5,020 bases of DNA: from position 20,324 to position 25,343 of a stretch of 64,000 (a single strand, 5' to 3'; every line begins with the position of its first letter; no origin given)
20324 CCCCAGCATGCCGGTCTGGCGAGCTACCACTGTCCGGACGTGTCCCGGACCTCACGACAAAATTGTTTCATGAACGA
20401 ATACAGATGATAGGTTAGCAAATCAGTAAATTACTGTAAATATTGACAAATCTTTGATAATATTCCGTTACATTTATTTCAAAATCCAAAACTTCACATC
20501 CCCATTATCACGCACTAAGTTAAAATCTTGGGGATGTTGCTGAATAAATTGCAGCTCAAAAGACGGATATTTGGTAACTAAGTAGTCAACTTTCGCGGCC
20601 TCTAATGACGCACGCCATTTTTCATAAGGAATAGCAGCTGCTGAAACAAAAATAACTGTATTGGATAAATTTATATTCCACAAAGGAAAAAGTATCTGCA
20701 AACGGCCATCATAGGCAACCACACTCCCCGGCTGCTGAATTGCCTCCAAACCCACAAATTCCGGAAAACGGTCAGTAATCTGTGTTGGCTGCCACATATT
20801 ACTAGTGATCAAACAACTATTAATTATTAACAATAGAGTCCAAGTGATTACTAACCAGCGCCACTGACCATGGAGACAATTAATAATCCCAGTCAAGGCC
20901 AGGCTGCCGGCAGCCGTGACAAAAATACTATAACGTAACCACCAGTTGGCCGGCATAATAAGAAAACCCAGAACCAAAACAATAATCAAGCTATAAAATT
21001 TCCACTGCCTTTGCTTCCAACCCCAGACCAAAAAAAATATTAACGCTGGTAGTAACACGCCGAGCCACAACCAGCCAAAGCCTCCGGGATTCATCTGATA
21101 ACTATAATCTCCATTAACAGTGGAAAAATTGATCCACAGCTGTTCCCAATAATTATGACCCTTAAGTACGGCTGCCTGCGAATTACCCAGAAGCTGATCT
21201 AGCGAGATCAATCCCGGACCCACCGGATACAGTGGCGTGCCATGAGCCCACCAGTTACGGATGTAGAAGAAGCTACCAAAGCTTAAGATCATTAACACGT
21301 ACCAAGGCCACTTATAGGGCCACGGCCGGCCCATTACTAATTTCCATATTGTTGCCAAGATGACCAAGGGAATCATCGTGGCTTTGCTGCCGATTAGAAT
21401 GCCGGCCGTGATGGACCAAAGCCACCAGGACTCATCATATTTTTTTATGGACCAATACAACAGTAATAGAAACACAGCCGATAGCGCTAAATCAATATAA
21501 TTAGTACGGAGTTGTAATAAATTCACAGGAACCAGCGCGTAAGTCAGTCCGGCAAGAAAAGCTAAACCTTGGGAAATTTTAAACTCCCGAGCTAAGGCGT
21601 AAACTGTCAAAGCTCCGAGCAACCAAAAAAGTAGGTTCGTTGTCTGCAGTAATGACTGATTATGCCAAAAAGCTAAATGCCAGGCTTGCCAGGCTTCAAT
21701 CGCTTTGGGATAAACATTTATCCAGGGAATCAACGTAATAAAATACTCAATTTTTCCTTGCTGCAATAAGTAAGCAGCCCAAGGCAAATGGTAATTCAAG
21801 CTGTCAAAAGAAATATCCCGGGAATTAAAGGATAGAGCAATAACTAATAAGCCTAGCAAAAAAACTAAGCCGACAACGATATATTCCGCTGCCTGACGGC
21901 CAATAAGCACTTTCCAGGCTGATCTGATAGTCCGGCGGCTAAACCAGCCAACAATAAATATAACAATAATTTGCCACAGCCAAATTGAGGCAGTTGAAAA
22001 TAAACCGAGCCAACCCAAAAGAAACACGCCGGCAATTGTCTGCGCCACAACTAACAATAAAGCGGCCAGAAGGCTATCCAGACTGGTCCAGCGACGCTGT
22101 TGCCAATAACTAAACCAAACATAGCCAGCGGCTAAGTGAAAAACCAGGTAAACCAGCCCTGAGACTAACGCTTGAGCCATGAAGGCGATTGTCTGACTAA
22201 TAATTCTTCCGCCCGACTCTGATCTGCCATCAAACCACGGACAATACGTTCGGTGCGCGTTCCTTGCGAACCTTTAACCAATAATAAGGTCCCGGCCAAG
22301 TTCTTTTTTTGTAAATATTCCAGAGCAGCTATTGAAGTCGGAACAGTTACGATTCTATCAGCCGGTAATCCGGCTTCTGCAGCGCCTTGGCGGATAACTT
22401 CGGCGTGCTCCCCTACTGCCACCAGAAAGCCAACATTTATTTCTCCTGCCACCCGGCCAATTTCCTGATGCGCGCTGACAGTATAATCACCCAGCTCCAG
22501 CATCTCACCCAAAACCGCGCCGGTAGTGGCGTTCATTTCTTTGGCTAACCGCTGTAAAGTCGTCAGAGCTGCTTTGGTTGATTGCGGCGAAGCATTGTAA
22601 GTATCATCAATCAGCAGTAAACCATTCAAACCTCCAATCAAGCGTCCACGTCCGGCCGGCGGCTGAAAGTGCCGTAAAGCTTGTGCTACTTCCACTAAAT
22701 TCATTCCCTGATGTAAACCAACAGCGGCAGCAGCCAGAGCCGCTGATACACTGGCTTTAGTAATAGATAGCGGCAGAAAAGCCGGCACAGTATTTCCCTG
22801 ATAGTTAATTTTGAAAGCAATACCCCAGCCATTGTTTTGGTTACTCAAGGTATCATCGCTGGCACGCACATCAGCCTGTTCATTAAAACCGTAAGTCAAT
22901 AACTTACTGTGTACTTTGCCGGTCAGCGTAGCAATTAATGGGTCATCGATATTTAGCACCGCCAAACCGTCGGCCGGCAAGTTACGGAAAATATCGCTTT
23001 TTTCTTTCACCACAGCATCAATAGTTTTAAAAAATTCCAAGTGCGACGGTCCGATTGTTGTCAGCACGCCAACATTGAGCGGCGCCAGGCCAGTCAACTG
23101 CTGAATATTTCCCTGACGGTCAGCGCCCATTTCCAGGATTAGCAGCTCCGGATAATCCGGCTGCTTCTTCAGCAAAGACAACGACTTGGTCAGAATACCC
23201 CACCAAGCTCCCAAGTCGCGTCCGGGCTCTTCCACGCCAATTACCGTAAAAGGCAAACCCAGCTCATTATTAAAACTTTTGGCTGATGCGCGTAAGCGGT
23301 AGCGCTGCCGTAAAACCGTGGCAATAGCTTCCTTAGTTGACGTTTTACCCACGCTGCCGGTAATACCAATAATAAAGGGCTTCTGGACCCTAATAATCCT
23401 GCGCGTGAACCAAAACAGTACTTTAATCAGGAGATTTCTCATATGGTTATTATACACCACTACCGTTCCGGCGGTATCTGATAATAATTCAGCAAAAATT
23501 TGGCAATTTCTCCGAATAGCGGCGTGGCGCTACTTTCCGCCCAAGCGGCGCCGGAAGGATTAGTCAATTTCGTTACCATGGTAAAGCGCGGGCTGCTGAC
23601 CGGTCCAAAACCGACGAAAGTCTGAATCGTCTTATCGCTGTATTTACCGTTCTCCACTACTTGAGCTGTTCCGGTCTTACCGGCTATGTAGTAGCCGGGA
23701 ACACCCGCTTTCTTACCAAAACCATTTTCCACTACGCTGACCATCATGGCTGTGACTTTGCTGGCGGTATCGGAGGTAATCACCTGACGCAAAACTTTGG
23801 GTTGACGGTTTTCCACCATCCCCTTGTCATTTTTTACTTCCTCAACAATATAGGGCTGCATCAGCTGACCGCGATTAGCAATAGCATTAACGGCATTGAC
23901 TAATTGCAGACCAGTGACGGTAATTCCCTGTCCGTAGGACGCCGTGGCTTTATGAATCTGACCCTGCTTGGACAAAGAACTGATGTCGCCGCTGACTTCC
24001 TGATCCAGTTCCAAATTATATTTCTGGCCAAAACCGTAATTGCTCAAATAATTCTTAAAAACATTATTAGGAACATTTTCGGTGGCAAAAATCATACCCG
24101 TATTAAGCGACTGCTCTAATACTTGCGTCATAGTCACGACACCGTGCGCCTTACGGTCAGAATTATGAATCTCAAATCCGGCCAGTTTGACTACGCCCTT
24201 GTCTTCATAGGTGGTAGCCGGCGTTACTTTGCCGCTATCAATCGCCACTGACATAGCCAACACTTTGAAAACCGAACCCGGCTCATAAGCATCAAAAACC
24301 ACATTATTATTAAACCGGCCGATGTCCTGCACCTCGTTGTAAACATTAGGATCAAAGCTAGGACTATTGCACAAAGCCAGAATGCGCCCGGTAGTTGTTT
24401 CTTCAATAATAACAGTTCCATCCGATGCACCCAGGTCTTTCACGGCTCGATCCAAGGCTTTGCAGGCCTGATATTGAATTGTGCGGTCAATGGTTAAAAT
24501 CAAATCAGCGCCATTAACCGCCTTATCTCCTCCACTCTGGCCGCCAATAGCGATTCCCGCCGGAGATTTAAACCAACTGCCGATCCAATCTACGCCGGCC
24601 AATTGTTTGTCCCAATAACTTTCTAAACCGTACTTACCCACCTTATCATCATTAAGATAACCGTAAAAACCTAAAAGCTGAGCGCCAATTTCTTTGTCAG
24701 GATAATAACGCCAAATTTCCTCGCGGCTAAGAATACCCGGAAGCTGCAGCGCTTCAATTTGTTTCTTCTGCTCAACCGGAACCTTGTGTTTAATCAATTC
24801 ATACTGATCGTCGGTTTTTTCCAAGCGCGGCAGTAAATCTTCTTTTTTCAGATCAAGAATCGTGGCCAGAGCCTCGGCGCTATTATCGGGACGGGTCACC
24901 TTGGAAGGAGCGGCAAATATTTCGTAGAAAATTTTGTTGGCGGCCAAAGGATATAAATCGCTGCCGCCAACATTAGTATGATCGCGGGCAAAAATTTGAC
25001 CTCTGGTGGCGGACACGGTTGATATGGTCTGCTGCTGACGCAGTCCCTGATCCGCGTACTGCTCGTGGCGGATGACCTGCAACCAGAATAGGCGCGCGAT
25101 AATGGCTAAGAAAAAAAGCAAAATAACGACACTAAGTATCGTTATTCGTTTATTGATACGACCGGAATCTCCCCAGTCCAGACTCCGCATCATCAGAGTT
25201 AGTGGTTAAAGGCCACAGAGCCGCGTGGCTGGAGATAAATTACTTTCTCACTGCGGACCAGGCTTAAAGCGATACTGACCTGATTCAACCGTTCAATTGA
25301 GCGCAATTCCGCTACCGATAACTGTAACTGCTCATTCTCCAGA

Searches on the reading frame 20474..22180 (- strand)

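Call 79: search_protein_families(library=pfam, proteins=[window:20474-22180:-], max_evalue=0.001)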
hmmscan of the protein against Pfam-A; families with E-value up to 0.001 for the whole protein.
window:20474-22180:- (568 aa): 1 family
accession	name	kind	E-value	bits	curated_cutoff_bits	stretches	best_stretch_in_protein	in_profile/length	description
PF09852.15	DUF2079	-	0.00045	19.8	28.2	1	184-308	72-192/459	Predicted membrane protein (DUF2079)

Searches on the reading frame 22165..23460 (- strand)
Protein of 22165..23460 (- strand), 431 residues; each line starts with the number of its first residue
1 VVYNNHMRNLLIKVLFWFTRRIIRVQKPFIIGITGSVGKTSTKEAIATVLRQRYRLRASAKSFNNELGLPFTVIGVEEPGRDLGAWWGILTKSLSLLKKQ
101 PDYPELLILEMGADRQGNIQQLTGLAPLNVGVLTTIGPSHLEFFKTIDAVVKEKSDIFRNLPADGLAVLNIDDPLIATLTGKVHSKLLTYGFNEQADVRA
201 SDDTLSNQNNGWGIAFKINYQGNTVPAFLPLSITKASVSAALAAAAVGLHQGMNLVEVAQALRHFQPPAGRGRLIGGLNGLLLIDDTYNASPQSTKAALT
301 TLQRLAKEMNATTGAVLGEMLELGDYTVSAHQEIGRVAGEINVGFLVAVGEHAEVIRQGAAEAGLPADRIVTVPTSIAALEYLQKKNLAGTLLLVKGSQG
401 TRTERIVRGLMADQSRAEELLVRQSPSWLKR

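Call 79: search_protein_families(library=pfam, proteins=[window:22165-23460:-], max_evalue=0.001)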
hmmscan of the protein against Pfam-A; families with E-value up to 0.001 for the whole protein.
window:22165-23460:- (431 aa): 2 families
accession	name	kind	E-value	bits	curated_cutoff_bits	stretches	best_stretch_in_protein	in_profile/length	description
PF08245.18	Mur_ligase_M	-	1.9e-32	113.3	24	2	96-247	49-199/200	Mur ligase middle domain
PF02875.26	Mur_ligase_C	-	6.3e-13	50.1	28.4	1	270-398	1-126/127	Mur ligase, glutamate ligase domain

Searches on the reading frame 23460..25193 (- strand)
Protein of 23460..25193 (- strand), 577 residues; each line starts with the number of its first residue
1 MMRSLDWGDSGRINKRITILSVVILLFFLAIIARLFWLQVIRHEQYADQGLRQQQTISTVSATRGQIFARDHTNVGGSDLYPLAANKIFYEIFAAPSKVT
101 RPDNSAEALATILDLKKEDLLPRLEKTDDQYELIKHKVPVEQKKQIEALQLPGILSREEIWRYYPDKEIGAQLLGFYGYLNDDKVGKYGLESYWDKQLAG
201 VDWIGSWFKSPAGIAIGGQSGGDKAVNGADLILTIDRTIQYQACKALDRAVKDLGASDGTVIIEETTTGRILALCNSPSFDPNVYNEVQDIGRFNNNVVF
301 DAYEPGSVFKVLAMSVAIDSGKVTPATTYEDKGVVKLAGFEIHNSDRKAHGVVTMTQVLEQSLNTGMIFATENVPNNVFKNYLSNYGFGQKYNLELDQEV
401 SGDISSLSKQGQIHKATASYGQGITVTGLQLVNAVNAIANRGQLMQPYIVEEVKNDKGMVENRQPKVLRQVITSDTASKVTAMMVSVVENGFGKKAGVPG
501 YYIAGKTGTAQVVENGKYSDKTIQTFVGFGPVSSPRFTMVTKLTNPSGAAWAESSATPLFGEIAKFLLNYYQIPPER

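Call 79: search_protein_families(library=pfam, proteins=[window:23460-25193:-], max_evalue=0.001)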
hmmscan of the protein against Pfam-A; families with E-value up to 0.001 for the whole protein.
window:23460-25193:- (577 aa): 2 families
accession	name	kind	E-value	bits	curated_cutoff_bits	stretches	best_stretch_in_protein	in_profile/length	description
PF00905.27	Transpeptidase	-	2.6e-67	227.6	22.1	1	259-564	1-298/299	Penicillin binding protein transpeptidase domain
PF03717.20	PBP_dimer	-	2.4e-14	54.6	24.4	1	60-202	2-162/180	Penicillin-binding Protein dimerisation domain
